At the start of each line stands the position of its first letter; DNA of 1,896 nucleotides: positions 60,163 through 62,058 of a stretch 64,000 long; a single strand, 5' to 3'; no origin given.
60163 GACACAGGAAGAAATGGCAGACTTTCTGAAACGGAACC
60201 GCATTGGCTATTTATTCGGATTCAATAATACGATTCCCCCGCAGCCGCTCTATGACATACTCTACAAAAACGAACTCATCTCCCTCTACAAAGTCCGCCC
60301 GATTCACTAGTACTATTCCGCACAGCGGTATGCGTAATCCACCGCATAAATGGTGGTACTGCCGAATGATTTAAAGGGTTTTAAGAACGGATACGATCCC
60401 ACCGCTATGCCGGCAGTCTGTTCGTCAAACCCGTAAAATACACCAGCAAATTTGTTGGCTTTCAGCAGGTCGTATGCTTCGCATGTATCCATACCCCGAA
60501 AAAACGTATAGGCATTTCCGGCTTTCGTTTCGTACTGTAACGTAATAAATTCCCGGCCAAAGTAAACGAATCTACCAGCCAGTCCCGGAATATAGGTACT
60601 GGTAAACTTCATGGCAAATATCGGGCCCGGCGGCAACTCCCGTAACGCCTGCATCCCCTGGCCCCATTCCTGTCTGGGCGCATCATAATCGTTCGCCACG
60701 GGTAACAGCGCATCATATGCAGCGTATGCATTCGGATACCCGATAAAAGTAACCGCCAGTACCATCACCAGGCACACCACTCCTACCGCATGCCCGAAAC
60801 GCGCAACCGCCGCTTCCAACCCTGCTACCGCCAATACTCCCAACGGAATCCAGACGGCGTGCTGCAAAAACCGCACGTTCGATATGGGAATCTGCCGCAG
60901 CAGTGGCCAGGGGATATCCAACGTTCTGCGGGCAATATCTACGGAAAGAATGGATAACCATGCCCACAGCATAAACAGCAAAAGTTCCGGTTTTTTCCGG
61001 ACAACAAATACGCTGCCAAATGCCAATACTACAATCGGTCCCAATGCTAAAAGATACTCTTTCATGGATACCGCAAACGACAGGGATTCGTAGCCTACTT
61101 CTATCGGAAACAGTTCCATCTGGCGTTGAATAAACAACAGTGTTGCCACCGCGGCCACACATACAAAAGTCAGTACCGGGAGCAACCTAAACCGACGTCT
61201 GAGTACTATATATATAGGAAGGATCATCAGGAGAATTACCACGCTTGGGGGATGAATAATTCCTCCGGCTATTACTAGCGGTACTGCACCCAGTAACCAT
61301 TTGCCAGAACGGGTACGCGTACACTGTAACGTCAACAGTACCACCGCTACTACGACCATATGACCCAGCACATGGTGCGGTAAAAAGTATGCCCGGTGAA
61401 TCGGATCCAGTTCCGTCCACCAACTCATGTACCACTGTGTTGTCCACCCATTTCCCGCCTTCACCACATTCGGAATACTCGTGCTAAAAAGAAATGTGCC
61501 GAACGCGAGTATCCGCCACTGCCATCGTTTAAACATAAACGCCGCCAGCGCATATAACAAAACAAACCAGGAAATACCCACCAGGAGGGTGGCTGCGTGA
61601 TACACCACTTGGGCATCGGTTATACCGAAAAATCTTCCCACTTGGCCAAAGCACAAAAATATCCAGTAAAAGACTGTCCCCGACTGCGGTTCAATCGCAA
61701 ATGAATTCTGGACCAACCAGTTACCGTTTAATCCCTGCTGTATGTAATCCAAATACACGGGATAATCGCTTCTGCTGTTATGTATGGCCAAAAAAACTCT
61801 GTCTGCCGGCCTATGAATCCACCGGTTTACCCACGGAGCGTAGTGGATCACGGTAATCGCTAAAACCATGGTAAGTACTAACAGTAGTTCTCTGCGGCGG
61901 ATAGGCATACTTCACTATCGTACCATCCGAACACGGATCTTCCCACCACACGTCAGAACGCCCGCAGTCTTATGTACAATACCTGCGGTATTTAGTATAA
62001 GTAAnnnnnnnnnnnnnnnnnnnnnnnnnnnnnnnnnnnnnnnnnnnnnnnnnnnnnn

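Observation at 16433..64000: Unusually dense glycosylation machinery: 10 or more GT-C-like membrane proteins, five GT2s and a modified-sugar pathway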

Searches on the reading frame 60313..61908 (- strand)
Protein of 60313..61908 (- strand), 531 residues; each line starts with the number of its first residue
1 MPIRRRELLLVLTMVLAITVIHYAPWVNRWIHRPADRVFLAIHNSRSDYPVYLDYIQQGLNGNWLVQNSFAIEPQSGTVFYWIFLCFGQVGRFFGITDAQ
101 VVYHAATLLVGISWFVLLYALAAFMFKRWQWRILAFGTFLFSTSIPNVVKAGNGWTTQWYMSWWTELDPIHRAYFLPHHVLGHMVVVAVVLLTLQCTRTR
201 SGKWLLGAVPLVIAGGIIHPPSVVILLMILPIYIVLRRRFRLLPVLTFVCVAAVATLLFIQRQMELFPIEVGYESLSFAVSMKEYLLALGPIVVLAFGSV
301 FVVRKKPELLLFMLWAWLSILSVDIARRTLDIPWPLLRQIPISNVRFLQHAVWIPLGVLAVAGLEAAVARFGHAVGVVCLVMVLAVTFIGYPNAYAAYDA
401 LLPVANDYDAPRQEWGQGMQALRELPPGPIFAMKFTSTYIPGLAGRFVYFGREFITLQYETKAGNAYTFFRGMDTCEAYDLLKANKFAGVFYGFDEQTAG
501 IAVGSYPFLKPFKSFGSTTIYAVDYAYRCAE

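Call 7: search_protein_families(library=pfam, proteins=[window:60313-61908:-], max_evalue=0.01)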
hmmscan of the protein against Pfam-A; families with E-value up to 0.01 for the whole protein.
window:60313-61908:- (531 aa): 0 families

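Call 12: search_protein_families(library=ncbifam, proteins=[window:60313-61908:-], max_evalue=1)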
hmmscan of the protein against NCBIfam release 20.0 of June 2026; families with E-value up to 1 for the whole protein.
window:60313-61908:- (531 aa): 1 family
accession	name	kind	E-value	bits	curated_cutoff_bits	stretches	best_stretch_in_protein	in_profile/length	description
NF004135.0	PRK05618.3-1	equivalog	0.099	12.2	222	1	481-523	23-65/190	50S ribosomal protein L25/general stress protein Ctc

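Call 16: find_homologous_proteins(query=window:60313-61908:-, max_evalue=0.001)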
Query window:60313-61908:- (531 aa): 3 proteins with E <= 0.001 among 8000 candidates.
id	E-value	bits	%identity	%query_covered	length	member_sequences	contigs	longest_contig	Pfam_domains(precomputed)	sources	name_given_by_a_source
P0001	0.0e+0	1183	100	98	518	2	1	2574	-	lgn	-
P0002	5.4e-211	720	60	98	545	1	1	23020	-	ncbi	-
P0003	2.2e-6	45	31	20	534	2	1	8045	-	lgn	-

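Call 17: find_encoding_contigs(protein=P0002, flank=10000, max_places=3)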
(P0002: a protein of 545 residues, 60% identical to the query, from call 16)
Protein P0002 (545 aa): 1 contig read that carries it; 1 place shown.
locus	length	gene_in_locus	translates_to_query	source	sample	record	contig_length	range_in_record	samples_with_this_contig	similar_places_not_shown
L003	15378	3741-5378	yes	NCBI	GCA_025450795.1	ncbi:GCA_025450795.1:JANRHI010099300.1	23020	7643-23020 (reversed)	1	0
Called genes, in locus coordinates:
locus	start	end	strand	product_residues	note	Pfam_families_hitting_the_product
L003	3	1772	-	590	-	?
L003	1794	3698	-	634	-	PF08305:NPCBM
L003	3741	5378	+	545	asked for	-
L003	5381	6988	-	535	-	-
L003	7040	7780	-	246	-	-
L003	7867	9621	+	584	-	-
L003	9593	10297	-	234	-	PF00535:Glycos_transf_2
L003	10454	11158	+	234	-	PF00535:Glycos_transf_2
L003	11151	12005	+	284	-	PF01370:Epimerase, PF04321:RmlD_sub_bind, PF02719:Polysacc_synt_2, PF01073:3Beta_HSD, PF07993:NAD_binding_4 (weak), PF16363:GDP_Man_Dehyd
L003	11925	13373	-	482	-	-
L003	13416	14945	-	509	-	-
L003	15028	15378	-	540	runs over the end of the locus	-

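Call 20: search_solved_structures(query=A1, max_evalue=10)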
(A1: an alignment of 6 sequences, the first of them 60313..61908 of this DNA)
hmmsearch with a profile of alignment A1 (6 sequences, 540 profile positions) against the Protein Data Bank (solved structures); distinct sequences matched with E-value up to 10: 4.
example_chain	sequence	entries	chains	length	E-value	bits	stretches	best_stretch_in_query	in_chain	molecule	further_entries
3vgp_A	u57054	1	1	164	0.15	13.7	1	468-519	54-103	Transmembrane oligosaccharyl transferase, putative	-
2yk4_A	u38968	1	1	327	0.67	11.6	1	17-68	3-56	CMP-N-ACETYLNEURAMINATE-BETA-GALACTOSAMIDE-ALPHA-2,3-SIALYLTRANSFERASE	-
2yk7_A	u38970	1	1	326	0.69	11.5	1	17-68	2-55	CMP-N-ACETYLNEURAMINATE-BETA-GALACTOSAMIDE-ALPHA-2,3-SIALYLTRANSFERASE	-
2yk5_A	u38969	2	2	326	0.77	11.4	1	17-68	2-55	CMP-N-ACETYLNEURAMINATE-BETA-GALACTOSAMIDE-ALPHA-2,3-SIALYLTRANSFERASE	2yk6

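Call 28: search_protein_representatives(alignment_id=A1)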
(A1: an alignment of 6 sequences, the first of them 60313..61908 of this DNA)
Query: 6 sequences, 540 profile positions. Proteins with E-value up to 0.001 (for the whole library): 6709; up to 1e-10: 5003; up to 1e-30: 2323. The best 150 are listed.
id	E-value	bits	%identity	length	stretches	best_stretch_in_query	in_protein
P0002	4.1e-213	725.2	-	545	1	3-538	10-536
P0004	4.0e-147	507.4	-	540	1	1-538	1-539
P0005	2.7e-135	468.4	-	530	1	11-538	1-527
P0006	1.2e-124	433.2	-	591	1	12-538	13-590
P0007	4.8e-115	401.6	-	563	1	18-538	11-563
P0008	2.4e-109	382.7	-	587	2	16-367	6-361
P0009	3.4e-108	379.0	-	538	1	15-536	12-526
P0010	4.3e-107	375.3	-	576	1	14-536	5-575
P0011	6.1e-104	364.9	-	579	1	11-536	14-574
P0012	6.4e-103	361.5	-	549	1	13-537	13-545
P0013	2.5e-102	359.6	-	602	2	18-378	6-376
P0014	1.0e-101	357.6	-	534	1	10-538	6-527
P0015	1.7e-99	350.2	-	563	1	17-538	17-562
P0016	1.8e-99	350.2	-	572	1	16-538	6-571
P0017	8.6e-99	347.9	-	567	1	16-537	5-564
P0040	3.1e-82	293.3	-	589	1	12-537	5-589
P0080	1.7e-73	264.4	-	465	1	140-538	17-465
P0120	2.0e-68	247.7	-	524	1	13-538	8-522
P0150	3.3e-64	233.8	-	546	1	19-538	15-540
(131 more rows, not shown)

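Call 30: search_solved_structures(query=A2, max_evalue=10, show_alignments=2)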
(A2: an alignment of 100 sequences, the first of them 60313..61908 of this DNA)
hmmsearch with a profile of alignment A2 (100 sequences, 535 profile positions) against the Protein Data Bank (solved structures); distinct sequences matched with E-value up to 10: 17.
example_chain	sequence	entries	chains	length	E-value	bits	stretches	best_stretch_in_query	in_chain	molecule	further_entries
3vu0_A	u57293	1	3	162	0.0019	20.1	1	421-505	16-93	Putative uncharacterized protein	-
2lgz_A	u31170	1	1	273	0.11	14.3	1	420-502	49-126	Dolichyl-diphosphooligosaccharide--protein glycosyltransferase subunit STT3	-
3vgp_A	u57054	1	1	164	0.2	13.4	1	427-517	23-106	Transmembrane oligosaccharyl transferase, putative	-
8g99_C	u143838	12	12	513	0.53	12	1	481-533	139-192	DNA primase large subunit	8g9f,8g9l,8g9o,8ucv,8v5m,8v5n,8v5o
6ygj_A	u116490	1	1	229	0.75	11.5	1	26-69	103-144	14-3-3 protein beta/alpha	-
6byk_A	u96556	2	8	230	0.76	11.5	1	26-69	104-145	14-3-3 protein beta/alpha | 14-3-3 protein beta/alpha, N-terminally processed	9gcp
6ygj_F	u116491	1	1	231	0.77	11.5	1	26-69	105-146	14-3-3 protein beta/alpha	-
6hep_A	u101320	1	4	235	0.8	11.4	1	26-69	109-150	14-3-3 protein beta/alpha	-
7qi1_A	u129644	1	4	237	0.82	11.4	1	26-69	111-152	14-3-3 protein theta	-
6gn8_A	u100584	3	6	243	0.86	11.3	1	26-69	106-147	14-3-3 protein beta/alpha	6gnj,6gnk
2bq0_A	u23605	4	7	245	0.88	11.3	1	26-69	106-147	14-3-3 BETA/ALPHA | 14-3-3 protein beta/alpha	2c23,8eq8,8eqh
5n10_A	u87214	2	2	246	0.89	11.2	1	26-69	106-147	14-3-3 protein beta/alpha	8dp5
4dnk_A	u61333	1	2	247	0.9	11.2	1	26-69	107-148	14-3-3 protein beta/alpha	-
6gn0_A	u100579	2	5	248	0.91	11.2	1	26-69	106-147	14-3-3 protein beta/alpha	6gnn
5n10_B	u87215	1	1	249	0.92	11.2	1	26-69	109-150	14-3-3 protein beta/alpha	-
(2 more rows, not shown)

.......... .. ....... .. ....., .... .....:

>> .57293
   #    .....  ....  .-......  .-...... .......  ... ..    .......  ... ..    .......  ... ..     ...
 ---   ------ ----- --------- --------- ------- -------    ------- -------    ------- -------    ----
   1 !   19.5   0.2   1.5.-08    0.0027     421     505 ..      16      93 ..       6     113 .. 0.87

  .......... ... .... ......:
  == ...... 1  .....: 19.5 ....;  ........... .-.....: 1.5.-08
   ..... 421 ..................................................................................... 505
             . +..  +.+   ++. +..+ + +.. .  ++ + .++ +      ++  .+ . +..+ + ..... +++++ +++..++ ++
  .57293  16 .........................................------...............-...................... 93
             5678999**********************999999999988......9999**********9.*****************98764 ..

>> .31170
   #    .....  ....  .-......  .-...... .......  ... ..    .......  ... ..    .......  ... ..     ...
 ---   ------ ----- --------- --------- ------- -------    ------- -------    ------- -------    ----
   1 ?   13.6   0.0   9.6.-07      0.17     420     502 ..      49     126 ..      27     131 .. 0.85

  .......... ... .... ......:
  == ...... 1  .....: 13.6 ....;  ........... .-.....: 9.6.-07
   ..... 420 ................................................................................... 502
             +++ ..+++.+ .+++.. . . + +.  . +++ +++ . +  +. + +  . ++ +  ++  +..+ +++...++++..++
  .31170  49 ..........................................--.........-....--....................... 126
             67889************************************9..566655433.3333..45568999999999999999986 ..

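Call 37: find_related_loci(query=A3, collection=genome_contigs, flank=10000)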
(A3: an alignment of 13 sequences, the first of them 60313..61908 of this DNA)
Query A3 (531 aa) in genome_contigs; peptide patterns used: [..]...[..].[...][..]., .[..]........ (x = any residue, [..] = any of these).
50 stretches matched a pattern; 8 encode a relative of the query (tblastn E <= 1e-3); 8 distinct loci.
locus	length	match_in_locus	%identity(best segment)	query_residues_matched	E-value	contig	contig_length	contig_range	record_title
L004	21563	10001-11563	34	7-523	8e-91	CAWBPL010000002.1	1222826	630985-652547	MAG: Candidatus Gottesmanbacteria bacterium isolate MFD01476.bin.2.135 genome assembly, contig: contig_74641, whole geno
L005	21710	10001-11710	31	4-523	7e-87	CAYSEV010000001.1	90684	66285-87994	MAG TPA_asm: uncultured Gammaproteobacteria bacterium isolate SRP342105_co1_249 genome assembly, contig: NODE_296_length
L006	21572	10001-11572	34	5-521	7e-86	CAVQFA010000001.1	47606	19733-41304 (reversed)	MAG: Candidatus Gottesmanbacteria bacterium isolate MFD05942.bin.1.211 genome assembly, contig: contig_10179, whole geno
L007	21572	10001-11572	34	5-521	8e-87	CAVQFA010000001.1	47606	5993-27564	MAG: Candidatus Gottesmanbacteria bacterium isolate MFD05942.bin.1.211 genome assembly, contig: contig_10179, whole geno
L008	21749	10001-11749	31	5-523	1e-81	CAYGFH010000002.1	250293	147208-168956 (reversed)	MAG TPA_asm: uncultured Gammaproteobacteria bacterium isolate ERP113451_co1_294 genome assembly, contig: NODE_9_length_2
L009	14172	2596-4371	30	3-523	3e-80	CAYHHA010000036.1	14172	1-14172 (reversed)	MAG TPA_asm: uncultured Gammaproteobacteria bacterium isolate ERP119702_co3_129 genome assembly, contig: NODE_3026_lengt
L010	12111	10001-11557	34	10-521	6e-72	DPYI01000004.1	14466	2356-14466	MAG TPA_asm: Patescibacteria group bacterium isolate UBA10108 contig_3992, whole genome shotgun sequence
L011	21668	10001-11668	29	4-524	9e-60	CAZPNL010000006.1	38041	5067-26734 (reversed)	MAG TPA_asm: uncultured Gammaproteobacteria bacterium isolate SRP342105_co2_196 genome assembly, contig: NODE_1056_lengt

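Call 38: predict_structure(alignment_id=A2)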
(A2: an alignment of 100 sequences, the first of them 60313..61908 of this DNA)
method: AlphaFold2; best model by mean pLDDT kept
length: 531 residues; sequences in the alignment: 100
mean_pLDDT: 95.2   pTM: 0.94
mean pLDDT of the five models: 95.2, 94.4, 94.4, 94.3, 94.1
residues with pLDDT >= 90: 486; 70-90: 41; 50-70: 4; < 50: 0
segments of 3 or more residues with pLDDT < 50: none
pLDDT, mean of each block of 10 residues (from residue 1): 92 98 94 94 92 98 97 93 97 98 98 98 97 98 95 94 93 95 98 97 97 96 97 98 98 96 81 83 96 95 95 98 92 84 91 98 97 97 94 92 87 98 98 98 98 93 98 98 98 98 98 98 96 61
secondary structure, 60 per line:
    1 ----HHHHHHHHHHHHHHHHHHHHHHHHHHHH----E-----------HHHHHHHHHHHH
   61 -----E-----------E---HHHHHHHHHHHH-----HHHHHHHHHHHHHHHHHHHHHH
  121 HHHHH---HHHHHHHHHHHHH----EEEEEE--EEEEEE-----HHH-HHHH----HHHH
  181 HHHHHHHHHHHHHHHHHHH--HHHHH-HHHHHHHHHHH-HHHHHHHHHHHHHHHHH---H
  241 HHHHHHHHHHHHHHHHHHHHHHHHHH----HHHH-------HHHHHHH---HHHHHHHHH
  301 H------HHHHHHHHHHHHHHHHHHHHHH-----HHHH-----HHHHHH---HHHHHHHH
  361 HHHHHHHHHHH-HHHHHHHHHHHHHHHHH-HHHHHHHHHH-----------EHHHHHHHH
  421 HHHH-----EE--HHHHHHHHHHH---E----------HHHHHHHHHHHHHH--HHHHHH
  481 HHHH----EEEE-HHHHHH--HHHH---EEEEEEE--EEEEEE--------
elements in order: H5-32 H49-60 H82-93 H99-125 H129-141 E146-151 E154-159 H169-172 H177-199 H202-206 H208-218 H220-236 H240-266 H271-274 H282-288 H292-301 H308-329 H335-338 H344-349 H353-371 H373-389 H391-400 H413-424 H434-444 H459-472 H475-484 E489-492 H494-499 H502-505 E509-515 E518-523

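Call 41: fold_search(model_id=the predicted structure, library=pdb)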
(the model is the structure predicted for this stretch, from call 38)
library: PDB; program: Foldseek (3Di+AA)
matches with E <= 10: 297; with E <= 0.001: 23
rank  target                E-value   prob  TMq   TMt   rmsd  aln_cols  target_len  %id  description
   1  8agb_A                2.4e-07  1.00  0.51  0.44  11.0       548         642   13  Structure of yeast oligosaccharylransferase complex with lipid-linked oligosaccharide bound (released 2022-12-07)
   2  9n9j_I                3.0e-07  1.00  0.52  0.42   9.4       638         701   11  Structure of a GRP94 folding intermediate engaged with a CCDC134- and FKBP11-bound secretory translocon (released 2025-11-19)
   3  8age_A                3.3e-07  1.00  0.56  0.48   9.0       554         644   12  Structure of yeast oligosaccharylransferase complex with acceptor peptide bound (released 2022-12-07)
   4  7zlg_A                3.8e-07  1.00  0.47  0.41   9.6       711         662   10  Cryo-EM structure of C-mannosyltransferase CeDPY19, in complex with acceptor peptide and bound to CMT2-Fab and anti-Fa (released 2023-01-11)
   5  7e9s_A                3.8e-07  1.00  0.47  0.31  15.4       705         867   12  Archaeal oligosaccharyltransferase AglB from Archaeoglobus fulgidus in complex with an inhibitory peptide and a dolich (released 2021-09-08)
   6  8b6l_I                4.3e-07  1.00  0.52  0.43   9.2       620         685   11  Subtomogram average of the human Sec61-TRAP-OSTA-translocon (released 2022-12-07)
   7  6ezn_F                4.5e-07  1.00  0.52  0.44  10.9       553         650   12  Cryo-EM structure of the yeast oligosaccharyltransferase (OST) complex (released 2018-01-17)
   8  5gmy_A                4.9e-07  1.00  0.50  0.34  12.5       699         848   13  Crystal structure of the Archaeoglobus fulgidus oligosaccharyltransferase (O29867_ARCFU) tethered with an acceptor pep (released 2017-02-01)
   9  7zli_A                4.9e-07  1.00  0.45  0.39  10.2       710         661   10  Cryo-EM structure of C-mannosyltransferase CeDPY19, in complex with Dol25-P-Man and bound to CMT2-Fab and anti-Fab nan (released 2023-01-11)
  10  7oci_F                8.8e-07  1.00  0.55  0.48  10.3       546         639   12  Cryo-EM structure of yeast Ost6p containing oligosaccharyltransferase complex (released 2022-02-16)
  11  6s7o_A                1.3e-06  1.00  0.52  0.44  10.5       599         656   10  Cryo-EM structure of human oligosaccharyltransferase complex OST-A (released 2019-12-18)
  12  7zlh_A                2.5e-06  1.00  0.44  0.39   9.9       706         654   10  Cryo-EM structure of C-mannosyltransferase CeDPY19, in apo state, bound to CMT2-Fab and anti-Fab nanobody (released 2023-01-11)
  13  6ftg_5                4.5e-06  1.00  0.53  0.46  11.7       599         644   11  Subtomogram average of OST-containing ribosome-translocon complexes from canine rough microsomal membranes (released 2018-03-21)
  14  6s7t_A                4.5e-06  1.00  0.46  0.37  12.4       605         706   11  Cryo-EM structure of human oligosaccharyltransferase complex OST-B (released 2019-12-18)
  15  8if8_C                5.0e-06  1.00  0.59  0.53   9.7       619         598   10  Arabinosyltransferase AftA (released 2023-05-31)
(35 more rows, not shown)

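Call 44: list_cluster_members(proteins=[P0002, P0004, P0005, P0006, P0009, P0014, P0040, P0080, P0120, P0150])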
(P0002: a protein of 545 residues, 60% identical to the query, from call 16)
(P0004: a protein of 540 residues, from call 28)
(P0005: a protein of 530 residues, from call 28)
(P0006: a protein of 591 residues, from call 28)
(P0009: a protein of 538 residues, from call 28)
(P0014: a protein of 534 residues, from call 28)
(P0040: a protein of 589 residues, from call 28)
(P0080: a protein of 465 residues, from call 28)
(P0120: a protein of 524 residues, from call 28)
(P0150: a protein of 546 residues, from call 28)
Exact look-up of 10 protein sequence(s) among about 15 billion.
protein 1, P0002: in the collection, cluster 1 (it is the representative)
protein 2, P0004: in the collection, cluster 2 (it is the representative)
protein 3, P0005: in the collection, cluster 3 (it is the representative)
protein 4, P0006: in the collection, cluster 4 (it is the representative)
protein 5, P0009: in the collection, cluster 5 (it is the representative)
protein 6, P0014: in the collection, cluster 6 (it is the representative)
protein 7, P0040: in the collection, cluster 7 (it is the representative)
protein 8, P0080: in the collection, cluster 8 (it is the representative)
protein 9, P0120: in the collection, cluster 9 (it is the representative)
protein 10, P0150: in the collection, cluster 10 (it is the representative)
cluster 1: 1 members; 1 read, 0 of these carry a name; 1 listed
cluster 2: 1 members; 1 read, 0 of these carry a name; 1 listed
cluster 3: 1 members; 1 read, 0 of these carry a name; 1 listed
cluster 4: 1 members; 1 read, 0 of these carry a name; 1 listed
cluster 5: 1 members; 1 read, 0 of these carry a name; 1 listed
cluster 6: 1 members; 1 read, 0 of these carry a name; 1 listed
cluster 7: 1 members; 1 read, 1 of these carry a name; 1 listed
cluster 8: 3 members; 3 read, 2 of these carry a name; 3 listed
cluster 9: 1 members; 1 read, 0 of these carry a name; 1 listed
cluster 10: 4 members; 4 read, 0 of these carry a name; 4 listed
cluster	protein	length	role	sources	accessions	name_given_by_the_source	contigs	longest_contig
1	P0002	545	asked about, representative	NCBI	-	-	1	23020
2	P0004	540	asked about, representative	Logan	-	-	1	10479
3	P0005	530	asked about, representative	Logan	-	-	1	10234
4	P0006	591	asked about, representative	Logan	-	-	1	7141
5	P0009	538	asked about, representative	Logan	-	-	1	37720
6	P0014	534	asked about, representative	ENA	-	-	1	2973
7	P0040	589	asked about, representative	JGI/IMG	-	hypothetical protein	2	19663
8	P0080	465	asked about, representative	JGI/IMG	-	hypothetical protein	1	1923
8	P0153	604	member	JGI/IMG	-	hypothetical protein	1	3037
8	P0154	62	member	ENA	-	-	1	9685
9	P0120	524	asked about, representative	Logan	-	-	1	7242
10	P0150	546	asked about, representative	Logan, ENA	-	-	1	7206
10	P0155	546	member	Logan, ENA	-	-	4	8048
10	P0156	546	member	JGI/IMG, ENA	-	-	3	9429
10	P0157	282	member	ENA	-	-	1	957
